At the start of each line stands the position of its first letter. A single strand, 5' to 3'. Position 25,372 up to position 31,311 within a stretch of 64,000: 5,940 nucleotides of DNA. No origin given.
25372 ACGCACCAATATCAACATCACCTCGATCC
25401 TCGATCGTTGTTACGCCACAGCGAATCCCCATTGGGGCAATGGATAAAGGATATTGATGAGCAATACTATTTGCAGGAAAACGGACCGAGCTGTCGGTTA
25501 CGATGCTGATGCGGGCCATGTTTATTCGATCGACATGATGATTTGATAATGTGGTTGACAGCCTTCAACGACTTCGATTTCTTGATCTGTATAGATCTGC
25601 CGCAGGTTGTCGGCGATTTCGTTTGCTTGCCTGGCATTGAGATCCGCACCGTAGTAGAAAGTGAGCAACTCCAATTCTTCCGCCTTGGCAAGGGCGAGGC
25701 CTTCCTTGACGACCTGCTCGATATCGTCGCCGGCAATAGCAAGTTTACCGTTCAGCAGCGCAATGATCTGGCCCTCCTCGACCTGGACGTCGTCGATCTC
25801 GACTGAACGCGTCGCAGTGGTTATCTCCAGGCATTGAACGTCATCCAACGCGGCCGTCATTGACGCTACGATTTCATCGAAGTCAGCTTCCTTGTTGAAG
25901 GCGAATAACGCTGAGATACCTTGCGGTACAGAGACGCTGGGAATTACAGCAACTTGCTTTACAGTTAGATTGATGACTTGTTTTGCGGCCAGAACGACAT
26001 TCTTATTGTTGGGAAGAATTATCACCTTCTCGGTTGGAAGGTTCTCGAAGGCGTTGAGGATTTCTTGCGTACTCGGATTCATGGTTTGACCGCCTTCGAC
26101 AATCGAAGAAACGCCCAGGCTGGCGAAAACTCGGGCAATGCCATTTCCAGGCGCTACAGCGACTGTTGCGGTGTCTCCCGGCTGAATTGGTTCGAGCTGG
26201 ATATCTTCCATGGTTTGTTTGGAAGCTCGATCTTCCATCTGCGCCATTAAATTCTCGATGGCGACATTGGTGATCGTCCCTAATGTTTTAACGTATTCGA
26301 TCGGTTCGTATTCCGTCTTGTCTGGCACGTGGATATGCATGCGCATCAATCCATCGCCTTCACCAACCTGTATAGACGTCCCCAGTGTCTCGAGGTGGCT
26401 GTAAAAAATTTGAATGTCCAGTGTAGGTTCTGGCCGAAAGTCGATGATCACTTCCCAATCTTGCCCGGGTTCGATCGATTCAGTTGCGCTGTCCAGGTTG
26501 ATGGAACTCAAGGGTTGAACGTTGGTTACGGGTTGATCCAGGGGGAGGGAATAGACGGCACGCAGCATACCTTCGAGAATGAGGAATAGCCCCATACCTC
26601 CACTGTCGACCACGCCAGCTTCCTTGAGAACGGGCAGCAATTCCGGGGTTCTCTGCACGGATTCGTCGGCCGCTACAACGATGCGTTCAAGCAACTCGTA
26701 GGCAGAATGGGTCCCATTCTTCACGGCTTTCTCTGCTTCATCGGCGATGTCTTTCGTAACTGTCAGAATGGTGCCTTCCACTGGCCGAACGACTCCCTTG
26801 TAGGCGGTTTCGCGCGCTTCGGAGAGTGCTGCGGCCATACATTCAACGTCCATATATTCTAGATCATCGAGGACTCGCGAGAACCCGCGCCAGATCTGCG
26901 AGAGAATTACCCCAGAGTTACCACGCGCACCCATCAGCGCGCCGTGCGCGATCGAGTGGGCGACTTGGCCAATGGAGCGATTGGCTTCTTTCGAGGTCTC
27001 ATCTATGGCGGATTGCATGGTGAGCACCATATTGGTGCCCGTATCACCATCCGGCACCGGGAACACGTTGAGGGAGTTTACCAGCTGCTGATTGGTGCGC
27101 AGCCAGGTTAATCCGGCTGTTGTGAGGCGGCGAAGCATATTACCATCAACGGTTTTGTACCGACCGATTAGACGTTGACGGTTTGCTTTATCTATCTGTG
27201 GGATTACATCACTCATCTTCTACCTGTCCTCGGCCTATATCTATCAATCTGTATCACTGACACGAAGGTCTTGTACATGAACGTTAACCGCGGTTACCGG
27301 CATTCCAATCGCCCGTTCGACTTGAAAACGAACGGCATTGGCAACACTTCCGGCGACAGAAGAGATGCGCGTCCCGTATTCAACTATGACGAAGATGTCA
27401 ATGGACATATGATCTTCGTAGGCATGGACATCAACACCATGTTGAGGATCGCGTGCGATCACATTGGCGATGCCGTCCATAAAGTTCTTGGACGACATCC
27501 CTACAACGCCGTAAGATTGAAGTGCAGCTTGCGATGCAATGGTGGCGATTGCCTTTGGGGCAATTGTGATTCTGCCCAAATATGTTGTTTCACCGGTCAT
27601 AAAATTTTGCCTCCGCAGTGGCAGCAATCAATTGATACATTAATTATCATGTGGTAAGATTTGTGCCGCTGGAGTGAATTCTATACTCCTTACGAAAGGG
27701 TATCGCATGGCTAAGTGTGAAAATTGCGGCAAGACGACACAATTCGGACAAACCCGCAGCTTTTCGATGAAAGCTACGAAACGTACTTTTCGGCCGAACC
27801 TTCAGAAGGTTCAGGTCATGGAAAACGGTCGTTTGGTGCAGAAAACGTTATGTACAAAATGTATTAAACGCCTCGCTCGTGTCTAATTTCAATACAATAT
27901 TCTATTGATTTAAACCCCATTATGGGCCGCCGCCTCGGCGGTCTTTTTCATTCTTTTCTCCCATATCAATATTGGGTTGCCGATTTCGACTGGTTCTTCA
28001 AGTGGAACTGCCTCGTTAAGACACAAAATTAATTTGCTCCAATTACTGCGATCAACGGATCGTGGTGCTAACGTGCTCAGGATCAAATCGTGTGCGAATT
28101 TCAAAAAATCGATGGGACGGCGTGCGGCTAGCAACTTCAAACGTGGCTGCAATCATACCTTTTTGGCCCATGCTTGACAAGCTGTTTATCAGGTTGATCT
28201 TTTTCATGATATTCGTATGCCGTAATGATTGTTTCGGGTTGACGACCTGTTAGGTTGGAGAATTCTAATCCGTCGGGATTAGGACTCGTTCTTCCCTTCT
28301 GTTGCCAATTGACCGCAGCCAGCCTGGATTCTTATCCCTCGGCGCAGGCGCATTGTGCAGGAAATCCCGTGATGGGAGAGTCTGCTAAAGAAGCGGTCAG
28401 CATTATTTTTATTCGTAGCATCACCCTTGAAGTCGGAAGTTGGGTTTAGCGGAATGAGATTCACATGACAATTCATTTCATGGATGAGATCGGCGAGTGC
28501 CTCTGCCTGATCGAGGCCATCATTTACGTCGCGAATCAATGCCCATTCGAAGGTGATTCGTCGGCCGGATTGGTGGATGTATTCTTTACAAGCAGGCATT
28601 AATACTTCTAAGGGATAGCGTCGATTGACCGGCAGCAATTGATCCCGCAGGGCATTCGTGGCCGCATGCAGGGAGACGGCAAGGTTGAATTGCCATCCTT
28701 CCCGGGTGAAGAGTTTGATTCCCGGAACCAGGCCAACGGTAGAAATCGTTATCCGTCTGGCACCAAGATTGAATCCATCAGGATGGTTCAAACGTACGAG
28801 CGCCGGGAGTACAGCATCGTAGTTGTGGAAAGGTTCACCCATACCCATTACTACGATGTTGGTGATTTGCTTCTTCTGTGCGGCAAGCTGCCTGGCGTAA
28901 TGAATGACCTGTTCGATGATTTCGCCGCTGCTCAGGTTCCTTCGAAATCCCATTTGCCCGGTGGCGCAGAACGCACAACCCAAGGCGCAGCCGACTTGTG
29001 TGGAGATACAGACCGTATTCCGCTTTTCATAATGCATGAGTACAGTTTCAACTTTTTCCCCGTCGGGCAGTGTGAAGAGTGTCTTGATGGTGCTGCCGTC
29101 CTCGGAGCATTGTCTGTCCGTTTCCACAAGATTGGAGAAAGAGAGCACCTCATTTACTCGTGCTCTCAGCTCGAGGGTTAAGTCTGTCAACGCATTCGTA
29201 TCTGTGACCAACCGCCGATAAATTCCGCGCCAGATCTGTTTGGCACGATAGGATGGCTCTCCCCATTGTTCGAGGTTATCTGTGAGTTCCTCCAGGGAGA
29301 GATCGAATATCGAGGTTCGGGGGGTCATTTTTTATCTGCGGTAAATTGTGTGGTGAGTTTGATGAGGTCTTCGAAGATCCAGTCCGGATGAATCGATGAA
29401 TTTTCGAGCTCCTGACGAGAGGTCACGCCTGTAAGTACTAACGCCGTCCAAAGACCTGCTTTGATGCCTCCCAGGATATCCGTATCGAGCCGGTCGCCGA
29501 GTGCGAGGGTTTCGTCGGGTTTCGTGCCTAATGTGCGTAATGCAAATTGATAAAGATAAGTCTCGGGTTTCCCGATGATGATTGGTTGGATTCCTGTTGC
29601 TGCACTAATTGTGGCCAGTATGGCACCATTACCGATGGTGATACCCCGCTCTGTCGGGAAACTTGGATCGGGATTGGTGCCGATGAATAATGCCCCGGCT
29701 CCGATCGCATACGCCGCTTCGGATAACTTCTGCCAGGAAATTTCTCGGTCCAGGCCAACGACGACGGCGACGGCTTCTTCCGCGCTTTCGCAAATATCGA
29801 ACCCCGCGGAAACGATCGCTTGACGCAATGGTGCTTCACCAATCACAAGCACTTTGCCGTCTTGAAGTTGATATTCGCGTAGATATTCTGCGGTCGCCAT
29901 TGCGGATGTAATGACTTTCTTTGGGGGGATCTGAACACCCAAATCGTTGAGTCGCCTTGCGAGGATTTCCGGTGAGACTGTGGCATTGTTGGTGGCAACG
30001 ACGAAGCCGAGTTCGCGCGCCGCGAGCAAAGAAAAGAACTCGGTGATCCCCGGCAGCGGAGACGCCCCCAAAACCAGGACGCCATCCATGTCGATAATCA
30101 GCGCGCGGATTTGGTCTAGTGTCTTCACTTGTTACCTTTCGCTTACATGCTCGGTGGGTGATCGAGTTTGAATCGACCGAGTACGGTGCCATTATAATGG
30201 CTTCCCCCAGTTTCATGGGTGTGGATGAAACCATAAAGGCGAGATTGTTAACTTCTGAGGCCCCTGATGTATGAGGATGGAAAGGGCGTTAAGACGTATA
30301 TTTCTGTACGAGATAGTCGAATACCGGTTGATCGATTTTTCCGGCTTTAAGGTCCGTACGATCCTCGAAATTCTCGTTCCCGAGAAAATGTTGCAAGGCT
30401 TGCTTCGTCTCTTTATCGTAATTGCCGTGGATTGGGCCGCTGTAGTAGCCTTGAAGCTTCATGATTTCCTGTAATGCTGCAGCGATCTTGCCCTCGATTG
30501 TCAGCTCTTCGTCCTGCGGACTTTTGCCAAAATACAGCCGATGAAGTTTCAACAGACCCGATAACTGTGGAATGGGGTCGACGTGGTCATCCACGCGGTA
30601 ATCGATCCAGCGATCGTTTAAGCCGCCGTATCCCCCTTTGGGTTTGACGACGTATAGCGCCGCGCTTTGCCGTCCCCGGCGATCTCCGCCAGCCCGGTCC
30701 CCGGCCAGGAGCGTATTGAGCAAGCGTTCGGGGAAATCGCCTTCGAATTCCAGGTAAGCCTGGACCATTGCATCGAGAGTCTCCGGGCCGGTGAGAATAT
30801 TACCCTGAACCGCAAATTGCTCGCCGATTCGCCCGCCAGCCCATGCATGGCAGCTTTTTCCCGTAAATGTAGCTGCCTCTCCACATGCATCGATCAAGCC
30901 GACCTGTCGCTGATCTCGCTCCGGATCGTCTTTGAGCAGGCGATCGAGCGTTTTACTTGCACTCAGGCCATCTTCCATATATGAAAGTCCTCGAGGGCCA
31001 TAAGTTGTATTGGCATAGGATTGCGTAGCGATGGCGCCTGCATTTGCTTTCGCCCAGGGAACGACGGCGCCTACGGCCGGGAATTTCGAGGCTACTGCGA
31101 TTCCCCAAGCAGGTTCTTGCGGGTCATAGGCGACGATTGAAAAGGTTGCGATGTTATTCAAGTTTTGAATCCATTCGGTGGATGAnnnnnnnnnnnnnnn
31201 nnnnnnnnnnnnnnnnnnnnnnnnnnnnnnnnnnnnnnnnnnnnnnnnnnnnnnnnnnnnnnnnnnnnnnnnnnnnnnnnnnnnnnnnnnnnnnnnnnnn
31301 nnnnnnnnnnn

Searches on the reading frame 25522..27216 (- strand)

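Call 57: search_protein_families(library=pfam, proteins=[window:25522-27216:-], max_evalue=0.00001)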
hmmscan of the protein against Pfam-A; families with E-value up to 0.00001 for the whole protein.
window:25522-27216:- (564 aa): 3 families
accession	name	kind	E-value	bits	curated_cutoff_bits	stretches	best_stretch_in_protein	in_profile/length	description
PF13684.11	FakA-like_C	-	7.8e-68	228.5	23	1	350-564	1-216/216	Fatty acid kinase subunit A-like, C-terminal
PF02734.22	Dak2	-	7.2e-43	146.9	27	1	53-218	1-173/174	DAK2 domain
PF21645.3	FakA-like_M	-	6.2e-08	32.8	24.9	1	255-328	7-78/80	Fatty acid kinase subunit A-like, middle domain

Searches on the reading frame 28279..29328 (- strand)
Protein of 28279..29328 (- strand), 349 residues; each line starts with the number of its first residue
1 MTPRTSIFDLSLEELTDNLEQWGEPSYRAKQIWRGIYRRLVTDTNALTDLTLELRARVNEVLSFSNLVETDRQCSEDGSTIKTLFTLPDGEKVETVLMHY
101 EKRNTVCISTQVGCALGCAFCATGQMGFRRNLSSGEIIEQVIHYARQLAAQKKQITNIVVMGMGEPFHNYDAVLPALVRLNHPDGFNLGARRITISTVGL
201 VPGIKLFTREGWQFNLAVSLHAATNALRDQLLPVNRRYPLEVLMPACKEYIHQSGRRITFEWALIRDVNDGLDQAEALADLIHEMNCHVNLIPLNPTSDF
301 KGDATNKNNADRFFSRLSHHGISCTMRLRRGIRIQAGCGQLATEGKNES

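Call 58: search_protein_families(library=pfam, proteins=[window:28279-29328:-], max_evalue=0.00001)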
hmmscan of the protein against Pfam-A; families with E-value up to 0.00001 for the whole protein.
window:28279-29328:- (349 aa): 2 families
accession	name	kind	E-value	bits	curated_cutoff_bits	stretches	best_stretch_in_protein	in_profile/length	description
PF04055.27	Radical_SAM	-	6.8e-13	49.6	29.5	1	108-270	1-156/166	Radical SAM superfamily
PF21016.3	RlmN_N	-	4.3e-11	42.8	24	1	7-61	3-57/60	Ribosomal RNA large subunit methyltransferase N-terminal domain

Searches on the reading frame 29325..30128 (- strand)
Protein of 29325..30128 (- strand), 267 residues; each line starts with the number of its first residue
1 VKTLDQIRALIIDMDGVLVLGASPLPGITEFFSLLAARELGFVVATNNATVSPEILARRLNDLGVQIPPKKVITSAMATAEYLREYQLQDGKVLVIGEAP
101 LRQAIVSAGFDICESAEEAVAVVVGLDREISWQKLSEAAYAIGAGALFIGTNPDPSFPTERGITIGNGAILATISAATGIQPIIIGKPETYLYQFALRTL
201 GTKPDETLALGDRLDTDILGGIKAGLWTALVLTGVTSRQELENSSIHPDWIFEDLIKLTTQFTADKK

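Call 58: search_protein_families(library=pfam, proteins=[window:29325-30128:-], max_evalue=0.00001)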
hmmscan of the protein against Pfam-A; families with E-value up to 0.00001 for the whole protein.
window:29325-30128:- (267 aa): 4 families
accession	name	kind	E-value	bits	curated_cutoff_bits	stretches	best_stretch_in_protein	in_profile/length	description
PF13344.12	Hydrolase_6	-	2e-24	86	27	1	11-110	2-100/101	Haloacid dehalogenase-like hydrolase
PF13242.12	Hydrolase_like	-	4.6e-22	78.1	22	1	185-256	2-73/75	HAD-hyrolase-like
PF00702.32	Hydrolase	-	4.3e-16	60.3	26.4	1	7-225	1-191/191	haloacid dehalogenase-like hydrolase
PF13419.12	HAD_2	-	5.4e-06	27.1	23.8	0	178-231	126-178/178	Haloacid dehalogenase-like hydrolase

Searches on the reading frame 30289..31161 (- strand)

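Call 58: search_protein_families(library=pfam, proteins=[window:30289-31161:-], max_evalue=0.00001)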
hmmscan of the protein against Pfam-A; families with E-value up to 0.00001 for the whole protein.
window:30289-31161:- (290 aa): 2 families
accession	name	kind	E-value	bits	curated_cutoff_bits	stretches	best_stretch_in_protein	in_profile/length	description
PF06267.17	DUF1028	-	7.2e-76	254.7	26.2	1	6-200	1-193/193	Family of unknown function (DUF1028)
PF08823.16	PG_binding_2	-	7.3e-12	45.8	21.1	1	212-284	3-74/74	Putative peptidoglycan binding domain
